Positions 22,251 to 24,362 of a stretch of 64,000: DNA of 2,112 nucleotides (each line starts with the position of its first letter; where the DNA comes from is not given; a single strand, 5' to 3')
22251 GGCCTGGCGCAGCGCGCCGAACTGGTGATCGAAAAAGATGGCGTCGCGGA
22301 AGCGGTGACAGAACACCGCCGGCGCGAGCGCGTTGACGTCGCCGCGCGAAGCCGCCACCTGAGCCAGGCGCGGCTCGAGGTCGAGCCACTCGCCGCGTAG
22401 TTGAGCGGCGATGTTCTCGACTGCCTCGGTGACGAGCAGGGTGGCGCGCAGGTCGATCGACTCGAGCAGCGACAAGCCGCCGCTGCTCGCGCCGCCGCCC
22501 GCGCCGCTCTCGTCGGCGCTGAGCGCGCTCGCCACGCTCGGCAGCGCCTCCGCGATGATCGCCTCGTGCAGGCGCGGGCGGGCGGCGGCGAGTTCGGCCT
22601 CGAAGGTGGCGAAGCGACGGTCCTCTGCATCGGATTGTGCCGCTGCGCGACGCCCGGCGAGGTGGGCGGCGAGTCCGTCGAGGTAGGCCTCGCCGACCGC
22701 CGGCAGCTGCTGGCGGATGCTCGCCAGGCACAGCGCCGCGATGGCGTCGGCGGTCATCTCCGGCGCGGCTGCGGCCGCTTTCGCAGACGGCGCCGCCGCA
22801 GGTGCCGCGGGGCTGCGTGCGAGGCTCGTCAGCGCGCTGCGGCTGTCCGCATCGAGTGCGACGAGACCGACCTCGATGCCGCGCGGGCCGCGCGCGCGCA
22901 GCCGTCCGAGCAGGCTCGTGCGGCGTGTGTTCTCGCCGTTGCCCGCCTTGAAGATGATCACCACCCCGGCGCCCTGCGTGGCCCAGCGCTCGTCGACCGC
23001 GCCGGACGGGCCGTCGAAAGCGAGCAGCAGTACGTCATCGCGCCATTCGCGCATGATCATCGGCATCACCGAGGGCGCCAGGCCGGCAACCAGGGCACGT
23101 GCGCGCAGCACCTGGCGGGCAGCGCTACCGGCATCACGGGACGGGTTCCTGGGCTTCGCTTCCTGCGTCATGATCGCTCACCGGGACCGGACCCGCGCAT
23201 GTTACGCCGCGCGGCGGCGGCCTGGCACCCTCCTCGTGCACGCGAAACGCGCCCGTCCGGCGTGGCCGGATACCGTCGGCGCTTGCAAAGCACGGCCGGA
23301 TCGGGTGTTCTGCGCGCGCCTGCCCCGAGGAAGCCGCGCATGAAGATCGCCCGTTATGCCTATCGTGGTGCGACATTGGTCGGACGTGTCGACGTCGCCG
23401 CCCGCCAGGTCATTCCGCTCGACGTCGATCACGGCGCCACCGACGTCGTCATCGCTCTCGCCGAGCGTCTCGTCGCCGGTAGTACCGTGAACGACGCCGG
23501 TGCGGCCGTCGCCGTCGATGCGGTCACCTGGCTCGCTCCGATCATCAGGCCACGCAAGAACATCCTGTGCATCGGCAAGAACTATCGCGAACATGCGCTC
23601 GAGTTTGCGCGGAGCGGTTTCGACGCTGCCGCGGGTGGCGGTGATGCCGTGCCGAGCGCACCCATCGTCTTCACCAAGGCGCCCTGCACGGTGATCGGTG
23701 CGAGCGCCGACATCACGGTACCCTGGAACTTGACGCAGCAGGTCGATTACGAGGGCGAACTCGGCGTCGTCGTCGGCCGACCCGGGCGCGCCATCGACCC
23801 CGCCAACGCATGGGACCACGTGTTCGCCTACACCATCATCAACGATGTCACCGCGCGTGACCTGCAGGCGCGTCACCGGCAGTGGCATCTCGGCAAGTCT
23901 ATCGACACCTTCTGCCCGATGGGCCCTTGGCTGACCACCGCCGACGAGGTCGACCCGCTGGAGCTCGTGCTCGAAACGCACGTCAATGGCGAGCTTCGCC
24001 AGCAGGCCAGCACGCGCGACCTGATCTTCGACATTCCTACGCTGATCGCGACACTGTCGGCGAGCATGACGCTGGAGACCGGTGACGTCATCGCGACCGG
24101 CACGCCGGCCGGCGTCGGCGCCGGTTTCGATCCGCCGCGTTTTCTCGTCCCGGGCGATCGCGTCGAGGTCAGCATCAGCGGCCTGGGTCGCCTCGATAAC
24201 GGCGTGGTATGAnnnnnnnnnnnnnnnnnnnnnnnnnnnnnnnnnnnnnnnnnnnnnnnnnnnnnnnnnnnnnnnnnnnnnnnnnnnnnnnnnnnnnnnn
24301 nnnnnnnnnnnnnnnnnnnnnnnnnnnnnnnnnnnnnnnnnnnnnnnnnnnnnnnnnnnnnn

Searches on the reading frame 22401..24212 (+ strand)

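Call 72: search_protein_families(library=pfam, proteins=[window:22401-24212:+], max_evalue=0.00001)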
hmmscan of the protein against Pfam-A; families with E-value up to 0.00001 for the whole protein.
window:22401-24212:+ (603 aa): 1 family
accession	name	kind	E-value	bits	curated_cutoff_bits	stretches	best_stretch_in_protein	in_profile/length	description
PF01557.24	FAA_hydrolase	-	4.9e-71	239.2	23.9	1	388-603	2-214/214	Fumarylacetoacetate (FAA) hydrolase C-terminal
